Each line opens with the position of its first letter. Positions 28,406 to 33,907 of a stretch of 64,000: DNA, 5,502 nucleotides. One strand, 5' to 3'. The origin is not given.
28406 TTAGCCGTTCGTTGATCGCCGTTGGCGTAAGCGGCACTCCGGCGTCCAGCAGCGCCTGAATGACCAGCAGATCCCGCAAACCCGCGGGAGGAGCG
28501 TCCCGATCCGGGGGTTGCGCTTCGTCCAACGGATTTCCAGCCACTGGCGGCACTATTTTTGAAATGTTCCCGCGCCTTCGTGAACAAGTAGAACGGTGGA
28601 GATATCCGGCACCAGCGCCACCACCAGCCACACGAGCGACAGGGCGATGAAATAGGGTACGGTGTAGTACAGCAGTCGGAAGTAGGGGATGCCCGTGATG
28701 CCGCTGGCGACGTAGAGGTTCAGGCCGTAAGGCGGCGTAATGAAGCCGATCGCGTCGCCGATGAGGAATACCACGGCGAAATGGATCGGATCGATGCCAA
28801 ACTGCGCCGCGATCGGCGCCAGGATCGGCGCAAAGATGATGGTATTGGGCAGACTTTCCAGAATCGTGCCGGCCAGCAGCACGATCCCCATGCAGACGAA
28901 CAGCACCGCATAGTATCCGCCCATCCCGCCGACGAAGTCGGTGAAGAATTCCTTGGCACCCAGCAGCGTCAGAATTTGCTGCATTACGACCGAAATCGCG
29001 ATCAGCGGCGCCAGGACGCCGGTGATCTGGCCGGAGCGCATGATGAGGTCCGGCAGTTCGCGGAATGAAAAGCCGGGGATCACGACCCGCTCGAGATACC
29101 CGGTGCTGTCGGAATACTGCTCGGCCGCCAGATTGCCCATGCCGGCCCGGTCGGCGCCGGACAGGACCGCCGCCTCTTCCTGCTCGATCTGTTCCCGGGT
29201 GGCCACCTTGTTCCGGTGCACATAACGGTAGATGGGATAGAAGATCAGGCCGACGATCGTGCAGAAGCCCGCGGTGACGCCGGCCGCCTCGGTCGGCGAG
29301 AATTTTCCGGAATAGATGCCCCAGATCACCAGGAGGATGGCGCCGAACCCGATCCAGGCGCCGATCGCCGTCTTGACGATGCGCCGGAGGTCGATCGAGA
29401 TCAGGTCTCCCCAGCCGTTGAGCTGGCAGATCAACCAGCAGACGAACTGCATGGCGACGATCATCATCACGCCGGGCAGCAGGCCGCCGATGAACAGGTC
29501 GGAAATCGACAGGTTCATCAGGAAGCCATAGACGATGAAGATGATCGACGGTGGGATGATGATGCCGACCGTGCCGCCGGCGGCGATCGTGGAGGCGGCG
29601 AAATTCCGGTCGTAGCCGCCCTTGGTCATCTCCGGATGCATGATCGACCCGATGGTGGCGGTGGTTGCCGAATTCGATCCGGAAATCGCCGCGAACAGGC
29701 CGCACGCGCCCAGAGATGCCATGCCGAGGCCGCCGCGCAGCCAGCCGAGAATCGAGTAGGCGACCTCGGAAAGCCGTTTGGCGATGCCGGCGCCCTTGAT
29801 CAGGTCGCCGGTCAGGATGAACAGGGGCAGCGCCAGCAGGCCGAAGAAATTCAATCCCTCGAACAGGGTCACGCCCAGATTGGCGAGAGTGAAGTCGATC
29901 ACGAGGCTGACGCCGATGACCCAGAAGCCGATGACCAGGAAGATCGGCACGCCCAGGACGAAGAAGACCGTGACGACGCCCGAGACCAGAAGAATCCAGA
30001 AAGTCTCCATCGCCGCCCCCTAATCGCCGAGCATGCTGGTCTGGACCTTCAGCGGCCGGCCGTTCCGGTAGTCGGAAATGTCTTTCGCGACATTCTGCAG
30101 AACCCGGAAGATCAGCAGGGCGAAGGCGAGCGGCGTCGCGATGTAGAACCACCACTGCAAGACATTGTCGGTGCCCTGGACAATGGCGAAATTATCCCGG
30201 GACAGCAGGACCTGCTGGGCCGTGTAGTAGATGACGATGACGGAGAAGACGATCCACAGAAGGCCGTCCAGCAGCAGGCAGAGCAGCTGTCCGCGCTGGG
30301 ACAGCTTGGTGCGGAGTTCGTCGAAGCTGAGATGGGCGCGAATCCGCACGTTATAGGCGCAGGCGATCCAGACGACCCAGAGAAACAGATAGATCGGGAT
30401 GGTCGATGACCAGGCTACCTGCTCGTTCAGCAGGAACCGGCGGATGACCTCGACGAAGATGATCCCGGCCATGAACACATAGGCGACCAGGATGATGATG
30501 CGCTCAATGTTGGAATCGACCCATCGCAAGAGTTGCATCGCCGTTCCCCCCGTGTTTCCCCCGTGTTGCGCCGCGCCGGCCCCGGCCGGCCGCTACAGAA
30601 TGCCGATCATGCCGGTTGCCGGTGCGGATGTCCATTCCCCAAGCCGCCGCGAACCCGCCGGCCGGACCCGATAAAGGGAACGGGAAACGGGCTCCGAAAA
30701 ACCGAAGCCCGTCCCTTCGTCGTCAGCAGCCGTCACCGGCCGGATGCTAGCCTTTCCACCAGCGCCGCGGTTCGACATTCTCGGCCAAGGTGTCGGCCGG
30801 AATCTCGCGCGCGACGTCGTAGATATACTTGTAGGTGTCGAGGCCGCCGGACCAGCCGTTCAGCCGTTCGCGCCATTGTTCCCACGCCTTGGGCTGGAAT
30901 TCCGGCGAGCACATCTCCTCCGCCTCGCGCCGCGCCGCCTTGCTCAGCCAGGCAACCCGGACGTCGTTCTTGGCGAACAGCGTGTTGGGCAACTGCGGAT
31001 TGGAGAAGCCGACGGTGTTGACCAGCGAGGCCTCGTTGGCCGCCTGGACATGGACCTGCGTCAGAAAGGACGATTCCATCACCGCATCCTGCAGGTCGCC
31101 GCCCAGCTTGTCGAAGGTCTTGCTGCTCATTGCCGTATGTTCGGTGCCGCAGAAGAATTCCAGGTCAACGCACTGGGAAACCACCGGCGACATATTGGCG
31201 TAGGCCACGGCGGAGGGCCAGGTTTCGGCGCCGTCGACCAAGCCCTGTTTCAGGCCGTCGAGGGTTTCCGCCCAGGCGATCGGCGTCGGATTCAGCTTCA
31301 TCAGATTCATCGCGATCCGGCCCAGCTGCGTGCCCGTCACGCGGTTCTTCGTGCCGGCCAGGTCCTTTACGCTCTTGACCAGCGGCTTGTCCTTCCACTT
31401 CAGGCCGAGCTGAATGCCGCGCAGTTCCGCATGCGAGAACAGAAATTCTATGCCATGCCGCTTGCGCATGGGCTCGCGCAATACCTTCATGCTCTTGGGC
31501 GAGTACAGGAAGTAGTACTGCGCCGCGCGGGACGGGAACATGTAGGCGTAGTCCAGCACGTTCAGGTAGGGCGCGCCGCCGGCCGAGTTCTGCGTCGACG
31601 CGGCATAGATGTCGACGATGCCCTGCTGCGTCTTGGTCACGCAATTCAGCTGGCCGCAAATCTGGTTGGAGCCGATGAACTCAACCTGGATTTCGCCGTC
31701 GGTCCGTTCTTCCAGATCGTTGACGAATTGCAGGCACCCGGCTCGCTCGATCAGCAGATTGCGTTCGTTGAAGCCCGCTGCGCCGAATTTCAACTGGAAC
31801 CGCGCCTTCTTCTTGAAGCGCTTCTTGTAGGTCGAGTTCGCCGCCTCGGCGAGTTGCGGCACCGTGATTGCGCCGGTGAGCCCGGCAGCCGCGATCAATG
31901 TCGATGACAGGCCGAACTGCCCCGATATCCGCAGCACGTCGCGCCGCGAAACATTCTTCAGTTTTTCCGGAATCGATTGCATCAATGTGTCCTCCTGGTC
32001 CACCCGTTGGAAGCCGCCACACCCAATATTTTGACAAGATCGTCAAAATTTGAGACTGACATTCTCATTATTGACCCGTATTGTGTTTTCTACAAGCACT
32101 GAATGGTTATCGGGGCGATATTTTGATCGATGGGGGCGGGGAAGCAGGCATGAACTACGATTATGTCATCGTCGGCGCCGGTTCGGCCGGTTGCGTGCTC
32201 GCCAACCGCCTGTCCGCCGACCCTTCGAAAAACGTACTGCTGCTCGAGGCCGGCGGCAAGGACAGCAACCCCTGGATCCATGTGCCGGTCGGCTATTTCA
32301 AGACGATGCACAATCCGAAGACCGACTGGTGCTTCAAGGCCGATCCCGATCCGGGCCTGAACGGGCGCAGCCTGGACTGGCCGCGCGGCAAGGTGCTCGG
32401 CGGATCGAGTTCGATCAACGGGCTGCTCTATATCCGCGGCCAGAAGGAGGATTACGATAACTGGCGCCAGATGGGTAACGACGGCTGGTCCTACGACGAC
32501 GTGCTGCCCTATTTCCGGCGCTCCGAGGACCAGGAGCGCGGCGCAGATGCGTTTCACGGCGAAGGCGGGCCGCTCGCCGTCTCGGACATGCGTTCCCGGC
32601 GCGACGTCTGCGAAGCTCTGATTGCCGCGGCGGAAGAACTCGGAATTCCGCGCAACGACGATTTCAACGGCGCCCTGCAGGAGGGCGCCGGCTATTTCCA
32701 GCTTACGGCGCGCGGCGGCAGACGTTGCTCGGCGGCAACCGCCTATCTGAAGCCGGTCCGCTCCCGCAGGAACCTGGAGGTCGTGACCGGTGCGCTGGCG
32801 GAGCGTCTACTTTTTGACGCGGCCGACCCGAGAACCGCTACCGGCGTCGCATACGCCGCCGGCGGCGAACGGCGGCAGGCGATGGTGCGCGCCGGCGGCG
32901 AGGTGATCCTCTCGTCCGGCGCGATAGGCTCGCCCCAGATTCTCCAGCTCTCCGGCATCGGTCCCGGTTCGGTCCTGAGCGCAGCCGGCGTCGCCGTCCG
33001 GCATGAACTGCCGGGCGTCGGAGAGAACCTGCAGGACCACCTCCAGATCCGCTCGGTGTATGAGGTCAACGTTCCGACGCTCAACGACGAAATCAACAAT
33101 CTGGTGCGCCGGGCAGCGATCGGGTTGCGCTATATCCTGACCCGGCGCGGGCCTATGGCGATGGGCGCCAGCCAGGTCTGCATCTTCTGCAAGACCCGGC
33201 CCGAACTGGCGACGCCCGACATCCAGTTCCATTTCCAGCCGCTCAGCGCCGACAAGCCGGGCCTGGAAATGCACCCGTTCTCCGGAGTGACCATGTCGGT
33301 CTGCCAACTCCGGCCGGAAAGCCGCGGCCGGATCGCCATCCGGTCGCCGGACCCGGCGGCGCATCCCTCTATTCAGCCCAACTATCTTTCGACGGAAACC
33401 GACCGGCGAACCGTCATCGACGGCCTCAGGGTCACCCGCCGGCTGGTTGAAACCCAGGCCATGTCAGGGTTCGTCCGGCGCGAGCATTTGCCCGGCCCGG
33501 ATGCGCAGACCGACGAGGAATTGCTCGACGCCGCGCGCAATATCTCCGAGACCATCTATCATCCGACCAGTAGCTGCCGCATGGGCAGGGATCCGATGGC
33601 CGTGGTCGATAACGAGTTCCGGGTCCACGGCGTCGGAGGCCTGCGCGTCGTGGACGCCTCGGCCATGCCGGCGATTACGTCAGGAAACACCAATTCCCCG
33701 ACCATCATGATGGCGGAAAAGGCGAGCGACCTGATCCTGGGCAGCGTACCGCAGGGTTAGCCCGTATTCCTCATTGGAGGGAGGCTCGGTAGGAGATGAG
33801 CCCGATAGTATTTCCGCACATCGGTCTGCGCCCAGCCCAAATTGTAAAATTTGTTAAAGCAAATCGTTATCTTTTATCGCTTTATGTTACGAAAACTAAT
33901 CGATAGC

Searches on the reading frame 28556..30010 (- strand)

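Call 71: search_protein_families(library=pfam, proteins=[window:28556-30010:-], max_evalue=0.00001)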
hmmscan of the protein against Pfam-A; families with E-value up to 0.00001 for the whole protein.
window:28556-30010:- (485 aa): 1 family
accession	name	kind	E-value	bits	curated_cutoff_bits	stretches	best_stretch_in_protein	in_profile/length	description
PF06808.19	DctM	-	4.1e-85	286.5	23.8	2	12-269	3-261/413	Tripartite ATP-independent periplasmic transporter, DctM component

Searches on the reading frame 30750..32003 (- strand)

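Call 71: search_protein_families(library=pfam, proteins=[window:30750-32003:-], max_evalue=0.00001)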
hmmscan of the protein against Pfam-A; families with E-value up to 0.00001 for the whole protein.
window:30750-32003:- (418 aa): 1 family
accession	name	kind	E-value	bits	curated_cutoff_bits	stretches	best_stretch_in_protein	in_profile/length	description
PF03480.18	DctP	-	3.3e-27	96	23.4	1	91-312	16-231/286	Bacterial extracellular solute-binding protein, family 7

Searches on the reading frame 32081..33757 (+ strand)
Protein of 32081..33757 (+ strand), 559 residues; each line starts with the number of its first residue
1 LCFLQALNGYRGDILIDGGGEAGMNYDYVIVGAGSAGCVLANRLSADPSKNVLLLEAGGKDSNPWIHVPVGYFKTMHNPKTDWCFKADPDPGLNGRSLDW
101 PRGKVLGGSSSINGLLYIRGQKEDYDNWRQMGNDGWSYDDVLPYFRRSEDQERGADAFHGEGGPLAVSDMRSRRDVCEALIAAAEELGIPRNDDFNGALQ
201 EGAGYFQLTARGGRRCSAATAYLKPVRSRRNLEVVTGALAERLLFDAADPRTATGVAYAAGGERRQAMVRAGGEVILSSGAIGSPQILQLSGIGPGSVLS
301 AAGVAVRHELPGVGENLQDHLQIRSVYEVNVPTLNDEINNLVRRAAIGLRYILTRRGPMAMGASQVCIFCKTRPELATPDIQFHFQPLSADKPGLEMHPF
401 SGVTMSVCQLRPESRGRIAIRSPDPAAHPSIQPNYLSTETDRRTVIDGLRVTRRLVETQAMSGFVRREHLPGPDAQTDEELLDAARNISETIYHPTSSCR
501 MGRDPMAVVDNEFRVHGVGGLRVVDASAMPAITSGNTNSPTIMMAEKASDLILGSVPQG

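Call 71: search_protein_families(library=pfam, proteins=[window:32081-33757:+], max_evalue=0.00001)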
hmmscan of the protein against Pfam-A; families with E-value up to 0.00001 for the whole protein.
window:32081-33757:+ (559 aa): 2 families
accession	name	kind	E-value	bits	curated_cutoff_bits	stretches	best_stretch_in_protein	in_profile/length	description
PF00732.25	GMC_oxred_N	-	2.7e-53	181.4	23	1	26-321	1-217/218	GMC oxidoreductase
PF05199.19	GMC_oxred_C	-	3.6e-39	134.9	24.6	1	412-545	1-139/139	GMC oxidoreductase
